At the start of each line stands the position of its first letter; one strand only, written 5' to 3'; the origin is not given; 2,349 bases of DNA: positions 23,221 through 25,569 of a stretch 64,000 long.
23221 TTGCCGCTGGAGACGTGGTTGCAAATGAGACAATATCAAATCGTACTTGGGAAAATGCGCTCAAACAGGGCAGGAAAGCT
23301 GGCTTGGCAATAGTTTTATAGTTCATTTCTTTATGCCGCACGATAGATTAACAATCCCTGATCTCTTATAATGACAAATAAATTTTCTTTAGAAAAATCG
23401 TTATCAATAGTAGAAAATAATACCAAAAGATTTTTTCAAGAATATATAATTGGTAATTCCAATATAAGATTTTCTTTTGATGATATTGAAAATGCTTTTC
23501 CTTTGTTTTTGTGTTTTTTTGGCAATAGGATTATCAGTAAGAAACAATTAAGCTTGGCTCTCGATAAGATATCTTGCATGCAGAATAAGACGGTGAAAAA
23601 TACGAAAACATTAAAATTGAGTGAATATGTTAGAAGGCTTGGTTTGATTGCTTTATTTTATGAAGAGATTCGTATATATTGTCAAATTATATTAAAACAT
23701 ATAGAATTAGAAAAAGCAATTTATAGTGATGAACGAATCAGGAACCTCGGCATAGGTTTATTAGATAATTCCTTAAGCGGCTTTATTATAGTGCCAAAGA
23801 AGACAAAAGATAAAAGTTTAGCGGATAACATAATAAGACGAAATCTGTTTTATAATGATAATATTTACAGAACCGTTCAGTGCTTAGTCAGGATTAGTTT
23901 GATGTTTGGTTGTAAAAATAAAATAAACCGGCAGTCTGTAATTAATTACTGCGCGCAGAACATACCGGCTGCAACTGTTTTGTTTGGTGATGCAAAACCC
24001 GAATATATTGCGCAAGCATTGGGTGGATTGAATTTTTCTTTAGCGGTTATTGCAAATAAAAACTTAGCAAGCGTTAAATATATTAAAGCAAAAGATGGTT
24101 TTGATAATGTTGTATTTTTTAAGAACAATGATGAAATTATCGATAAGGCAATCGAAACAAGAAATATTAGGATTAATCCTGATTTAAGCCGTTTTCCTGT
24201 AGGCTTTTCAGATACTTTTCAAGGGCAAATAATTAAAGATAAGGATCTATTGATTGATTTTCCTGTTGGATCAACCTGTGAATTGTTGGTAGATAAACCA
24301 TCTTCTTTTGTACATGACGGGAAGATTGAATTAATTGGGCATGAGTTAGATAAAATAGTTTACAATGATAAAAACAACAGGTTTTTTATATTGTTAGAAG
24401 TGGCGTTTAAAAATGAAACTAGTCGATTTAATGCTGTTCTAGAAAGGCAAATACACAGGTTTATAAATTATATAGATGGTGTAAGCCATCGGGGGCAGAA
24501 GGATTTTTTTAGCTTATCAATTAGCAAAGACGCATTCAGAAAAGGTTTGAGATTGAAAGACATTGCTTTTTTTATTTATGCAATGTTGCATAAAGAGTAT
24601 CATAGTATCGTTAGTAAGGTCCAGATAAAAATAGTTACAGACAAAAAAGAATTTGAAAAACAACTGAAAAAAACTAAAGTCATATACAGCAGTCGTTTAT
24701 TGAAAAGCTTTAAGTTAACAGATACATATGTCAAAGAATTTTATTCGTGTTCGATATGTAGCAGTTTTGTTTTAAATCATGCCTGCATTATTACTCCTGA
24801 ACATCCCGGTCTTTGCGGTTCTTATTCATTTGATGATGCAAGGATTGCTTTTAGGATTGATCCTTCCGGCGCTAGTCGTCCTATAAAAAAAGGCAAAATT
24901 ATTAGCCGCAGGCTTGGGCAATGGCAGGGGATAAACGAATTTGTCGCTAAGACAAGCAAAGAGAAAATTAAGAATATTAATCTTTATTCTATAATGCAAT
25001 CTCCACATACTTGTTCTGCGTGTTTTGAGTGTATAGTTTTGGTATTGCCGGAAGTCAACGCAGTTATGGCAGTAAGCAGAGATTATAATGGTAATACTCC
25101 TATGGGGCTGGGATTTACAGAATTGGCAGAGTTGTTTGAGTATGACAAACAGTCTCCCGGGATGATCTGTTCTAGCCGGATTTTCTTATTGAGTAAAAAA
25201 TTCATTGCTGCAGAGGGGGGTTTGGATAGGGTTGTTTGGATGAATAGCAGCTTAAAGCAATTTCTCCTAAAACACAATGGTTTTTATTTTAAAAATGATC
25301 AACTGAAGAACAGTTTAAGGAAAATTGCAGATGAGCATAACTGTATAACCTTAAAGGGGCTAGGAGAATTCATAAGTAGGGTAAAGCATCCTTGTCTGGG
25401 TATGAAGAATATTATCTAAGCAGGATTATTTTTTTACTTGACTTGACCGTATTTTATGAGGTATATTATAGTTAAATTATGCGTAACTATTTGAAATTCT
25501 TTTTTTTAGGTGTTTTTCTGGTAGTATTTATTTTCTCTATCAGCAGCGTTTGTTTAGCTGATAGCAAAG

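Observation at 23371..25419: ACS homolog with an altered Ni-binding motif: C-S-A-C in place of the canonical Cys-Gly-Cys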

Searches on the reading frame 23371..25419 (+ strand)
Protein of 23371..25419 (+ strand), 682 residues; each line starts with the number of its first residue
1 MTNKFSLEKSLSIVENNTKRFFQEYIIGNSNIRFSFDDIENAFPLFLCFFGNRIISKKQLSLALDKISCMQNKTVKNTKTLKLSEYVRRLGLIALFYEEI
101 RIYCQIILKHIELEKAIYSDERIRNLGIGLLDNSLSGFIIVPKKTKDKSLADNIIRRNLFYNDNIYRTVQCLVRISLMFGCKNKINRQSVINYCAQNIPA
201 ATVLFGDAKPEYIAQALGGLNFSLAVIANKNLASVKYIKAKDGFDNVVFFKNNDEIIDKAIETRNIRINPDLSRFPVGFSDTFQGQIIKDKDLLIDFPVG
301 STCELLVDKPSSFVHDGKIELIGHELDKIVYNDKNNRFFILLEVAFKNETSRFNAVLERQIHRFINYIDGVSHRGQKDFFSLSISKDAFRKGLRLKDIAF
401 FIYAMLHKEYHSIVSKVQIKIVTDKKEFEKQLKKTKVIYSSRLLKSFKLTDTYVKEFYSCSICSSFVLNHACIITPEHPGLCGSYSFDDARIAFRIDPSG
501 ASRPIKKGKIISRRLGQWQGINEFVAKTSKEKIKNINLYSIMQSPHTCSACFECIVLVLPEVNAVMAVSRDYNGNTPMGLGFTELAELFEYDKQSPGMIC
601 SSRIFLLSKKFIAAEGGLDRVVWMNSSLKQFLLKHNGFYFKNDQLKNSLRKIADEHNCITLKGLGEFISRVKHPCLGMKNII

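Call 3: search_protein_families(library=pfam, proteins=[window:23371-25419:+], max_evalue=0.1)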
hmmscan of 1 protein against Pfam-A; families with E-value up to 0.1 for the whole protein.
window:23371-25419:+ (682 aa): 2 families
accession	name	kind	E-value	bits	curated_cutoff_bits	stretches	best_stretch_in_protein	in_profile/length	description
PF19436.4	ACS_CODH_B_C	-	5.6e-79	265.6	25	1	441-681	3-244/245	ACS/CODH beta subunit C-terminal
PF03598.20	CdhC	-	1.7e-36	125.9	24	1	275-427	1-154/155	CO dehydrogenase/acetyl-CoA synthase complex beta subunit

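Call 4: search_protein_families(library=ncbifam, proteins=[window:23371-25419:+], max_evalue=0.1)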
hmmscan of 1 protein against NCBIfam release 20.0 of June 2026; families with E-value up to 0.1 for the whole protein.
window:23371-25419:+ (682 aa): 5 families
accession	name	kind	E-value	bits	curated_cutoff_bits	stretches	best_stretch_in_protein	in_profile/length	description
NF040764.1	CODH_ACS_al_bet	equivalog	5.9e-154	514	800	2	168-681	194-704/705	acetyl-CoA decarbonylase/synthase complex subunit alpha/beta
NF007078.0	PRK09529.1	subfamily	1.3e-152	509.4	809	2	168-682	200-710/710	bifunctional acetyl-CoA decarbonylase/synthase complex subunit alpha/beta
NF003379.0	PRK04456.1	domain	2e-98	330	372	1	273-676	3-399/464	acetyl-CoA decarbonylase/synthase complex subunit beta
TIGR00316.1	cdhC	equivalog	1.7e-90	304.1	355.95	1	274-676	4-396/460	CO dehydrogenase/CO-methylating acetyl-CoA synthase complex subunit beta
TIGR03289.1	frhB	equivalog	0.046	12.8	331.5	0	399-475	127-206/275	coenzyme F420 hydrogenase subunit beta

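Call 5: search_solved_structures(query=window:23371-25419:+, max_evalue=0.01, show_alignments=3)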
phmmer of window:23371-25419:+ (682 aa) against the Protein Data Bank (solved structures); distinct sequences matched with E-value up to 0.01: 18.
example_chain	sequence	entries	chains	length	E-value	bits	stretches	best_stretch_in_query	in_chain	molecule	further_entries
6ytt_A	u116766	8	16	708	4.8e-92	313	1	165-680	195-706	CO dehydrogenase/acetyl-CoA synthase complex, beta subunit | CO-methylating acetyl-CoA synthase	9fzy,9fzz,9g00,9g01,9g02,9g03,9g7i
8cjb_B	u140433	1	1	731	2.3e-89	304.1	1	166-680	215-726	CO-methylating acetyl-CoA synthase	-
8cmw_B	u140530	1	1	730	3.1e-89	303.6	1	167-680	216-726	CO-methylating acetyl-CoA synthase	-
8cja_B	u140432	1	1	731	3.2e-89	303.6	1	167-680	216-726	CO-methylating acetyl-CoA synthase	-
3i04_M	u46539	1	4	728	9.9e-89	302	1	167-680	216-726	Carbon monoxide dehydrogenase/acetyl-CoA synthase subunit alpha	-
1oao_C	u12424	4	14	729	1e-88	302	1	167-680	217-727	CARBON MONOXIDE DEHYDROGENASE/ACETYL-COA SYNTHASE SUBUNIT ALPHA | Carbon monoxide dehydrogenase/acetyl CoA synthase subunit alpha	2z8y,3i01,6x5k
7zkj_B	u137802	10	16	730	1.2e-88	301.8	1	169-680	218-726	CO-methylating acetyl-CoA synthase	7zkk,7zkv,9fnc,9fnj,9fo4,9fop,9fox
9fr0_A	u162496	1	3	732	1.2e-88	301.8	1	169-680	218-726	CO-methylating acetyl-CoA synthase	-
1ru3_A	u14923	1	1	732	1.2e-88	301.8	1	169-680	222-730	Acetyl-CoA synthase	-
7nys_A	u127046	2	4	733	1.2e-88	301.7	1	169-680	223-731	CO-methylating acetyl-CoA synthase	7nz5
7nyp_A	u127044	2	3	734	1.2e-88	301.7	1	169-680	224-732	CO-methylating acetyl-CoA synthase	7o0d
1mjg_M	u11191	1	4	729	1.3e-88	301.6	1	167-680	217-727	Carbon monoxide dehydrogenase alpha subunit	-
8cjc_B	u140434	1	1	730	1.5e-87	298.1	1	169-680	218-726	CO-methylating acetyl-CoA synthase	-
3git_A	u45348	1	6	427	1.2e-81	278.6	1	275-680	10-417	Carbon monoxide dehydrogenase/acetyl-CoA synthase subunit alpha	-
9c0s_E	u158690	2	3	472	1.5e-62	215.5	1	272-676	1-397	Acetyl-CoA decarbonylase/synthase complex subunit beta 2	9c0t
6yua_A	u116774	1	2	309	0.00017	23.7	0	164-286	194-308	CO dehydrogenase/acetyl-CoA synthase complex, beta subunit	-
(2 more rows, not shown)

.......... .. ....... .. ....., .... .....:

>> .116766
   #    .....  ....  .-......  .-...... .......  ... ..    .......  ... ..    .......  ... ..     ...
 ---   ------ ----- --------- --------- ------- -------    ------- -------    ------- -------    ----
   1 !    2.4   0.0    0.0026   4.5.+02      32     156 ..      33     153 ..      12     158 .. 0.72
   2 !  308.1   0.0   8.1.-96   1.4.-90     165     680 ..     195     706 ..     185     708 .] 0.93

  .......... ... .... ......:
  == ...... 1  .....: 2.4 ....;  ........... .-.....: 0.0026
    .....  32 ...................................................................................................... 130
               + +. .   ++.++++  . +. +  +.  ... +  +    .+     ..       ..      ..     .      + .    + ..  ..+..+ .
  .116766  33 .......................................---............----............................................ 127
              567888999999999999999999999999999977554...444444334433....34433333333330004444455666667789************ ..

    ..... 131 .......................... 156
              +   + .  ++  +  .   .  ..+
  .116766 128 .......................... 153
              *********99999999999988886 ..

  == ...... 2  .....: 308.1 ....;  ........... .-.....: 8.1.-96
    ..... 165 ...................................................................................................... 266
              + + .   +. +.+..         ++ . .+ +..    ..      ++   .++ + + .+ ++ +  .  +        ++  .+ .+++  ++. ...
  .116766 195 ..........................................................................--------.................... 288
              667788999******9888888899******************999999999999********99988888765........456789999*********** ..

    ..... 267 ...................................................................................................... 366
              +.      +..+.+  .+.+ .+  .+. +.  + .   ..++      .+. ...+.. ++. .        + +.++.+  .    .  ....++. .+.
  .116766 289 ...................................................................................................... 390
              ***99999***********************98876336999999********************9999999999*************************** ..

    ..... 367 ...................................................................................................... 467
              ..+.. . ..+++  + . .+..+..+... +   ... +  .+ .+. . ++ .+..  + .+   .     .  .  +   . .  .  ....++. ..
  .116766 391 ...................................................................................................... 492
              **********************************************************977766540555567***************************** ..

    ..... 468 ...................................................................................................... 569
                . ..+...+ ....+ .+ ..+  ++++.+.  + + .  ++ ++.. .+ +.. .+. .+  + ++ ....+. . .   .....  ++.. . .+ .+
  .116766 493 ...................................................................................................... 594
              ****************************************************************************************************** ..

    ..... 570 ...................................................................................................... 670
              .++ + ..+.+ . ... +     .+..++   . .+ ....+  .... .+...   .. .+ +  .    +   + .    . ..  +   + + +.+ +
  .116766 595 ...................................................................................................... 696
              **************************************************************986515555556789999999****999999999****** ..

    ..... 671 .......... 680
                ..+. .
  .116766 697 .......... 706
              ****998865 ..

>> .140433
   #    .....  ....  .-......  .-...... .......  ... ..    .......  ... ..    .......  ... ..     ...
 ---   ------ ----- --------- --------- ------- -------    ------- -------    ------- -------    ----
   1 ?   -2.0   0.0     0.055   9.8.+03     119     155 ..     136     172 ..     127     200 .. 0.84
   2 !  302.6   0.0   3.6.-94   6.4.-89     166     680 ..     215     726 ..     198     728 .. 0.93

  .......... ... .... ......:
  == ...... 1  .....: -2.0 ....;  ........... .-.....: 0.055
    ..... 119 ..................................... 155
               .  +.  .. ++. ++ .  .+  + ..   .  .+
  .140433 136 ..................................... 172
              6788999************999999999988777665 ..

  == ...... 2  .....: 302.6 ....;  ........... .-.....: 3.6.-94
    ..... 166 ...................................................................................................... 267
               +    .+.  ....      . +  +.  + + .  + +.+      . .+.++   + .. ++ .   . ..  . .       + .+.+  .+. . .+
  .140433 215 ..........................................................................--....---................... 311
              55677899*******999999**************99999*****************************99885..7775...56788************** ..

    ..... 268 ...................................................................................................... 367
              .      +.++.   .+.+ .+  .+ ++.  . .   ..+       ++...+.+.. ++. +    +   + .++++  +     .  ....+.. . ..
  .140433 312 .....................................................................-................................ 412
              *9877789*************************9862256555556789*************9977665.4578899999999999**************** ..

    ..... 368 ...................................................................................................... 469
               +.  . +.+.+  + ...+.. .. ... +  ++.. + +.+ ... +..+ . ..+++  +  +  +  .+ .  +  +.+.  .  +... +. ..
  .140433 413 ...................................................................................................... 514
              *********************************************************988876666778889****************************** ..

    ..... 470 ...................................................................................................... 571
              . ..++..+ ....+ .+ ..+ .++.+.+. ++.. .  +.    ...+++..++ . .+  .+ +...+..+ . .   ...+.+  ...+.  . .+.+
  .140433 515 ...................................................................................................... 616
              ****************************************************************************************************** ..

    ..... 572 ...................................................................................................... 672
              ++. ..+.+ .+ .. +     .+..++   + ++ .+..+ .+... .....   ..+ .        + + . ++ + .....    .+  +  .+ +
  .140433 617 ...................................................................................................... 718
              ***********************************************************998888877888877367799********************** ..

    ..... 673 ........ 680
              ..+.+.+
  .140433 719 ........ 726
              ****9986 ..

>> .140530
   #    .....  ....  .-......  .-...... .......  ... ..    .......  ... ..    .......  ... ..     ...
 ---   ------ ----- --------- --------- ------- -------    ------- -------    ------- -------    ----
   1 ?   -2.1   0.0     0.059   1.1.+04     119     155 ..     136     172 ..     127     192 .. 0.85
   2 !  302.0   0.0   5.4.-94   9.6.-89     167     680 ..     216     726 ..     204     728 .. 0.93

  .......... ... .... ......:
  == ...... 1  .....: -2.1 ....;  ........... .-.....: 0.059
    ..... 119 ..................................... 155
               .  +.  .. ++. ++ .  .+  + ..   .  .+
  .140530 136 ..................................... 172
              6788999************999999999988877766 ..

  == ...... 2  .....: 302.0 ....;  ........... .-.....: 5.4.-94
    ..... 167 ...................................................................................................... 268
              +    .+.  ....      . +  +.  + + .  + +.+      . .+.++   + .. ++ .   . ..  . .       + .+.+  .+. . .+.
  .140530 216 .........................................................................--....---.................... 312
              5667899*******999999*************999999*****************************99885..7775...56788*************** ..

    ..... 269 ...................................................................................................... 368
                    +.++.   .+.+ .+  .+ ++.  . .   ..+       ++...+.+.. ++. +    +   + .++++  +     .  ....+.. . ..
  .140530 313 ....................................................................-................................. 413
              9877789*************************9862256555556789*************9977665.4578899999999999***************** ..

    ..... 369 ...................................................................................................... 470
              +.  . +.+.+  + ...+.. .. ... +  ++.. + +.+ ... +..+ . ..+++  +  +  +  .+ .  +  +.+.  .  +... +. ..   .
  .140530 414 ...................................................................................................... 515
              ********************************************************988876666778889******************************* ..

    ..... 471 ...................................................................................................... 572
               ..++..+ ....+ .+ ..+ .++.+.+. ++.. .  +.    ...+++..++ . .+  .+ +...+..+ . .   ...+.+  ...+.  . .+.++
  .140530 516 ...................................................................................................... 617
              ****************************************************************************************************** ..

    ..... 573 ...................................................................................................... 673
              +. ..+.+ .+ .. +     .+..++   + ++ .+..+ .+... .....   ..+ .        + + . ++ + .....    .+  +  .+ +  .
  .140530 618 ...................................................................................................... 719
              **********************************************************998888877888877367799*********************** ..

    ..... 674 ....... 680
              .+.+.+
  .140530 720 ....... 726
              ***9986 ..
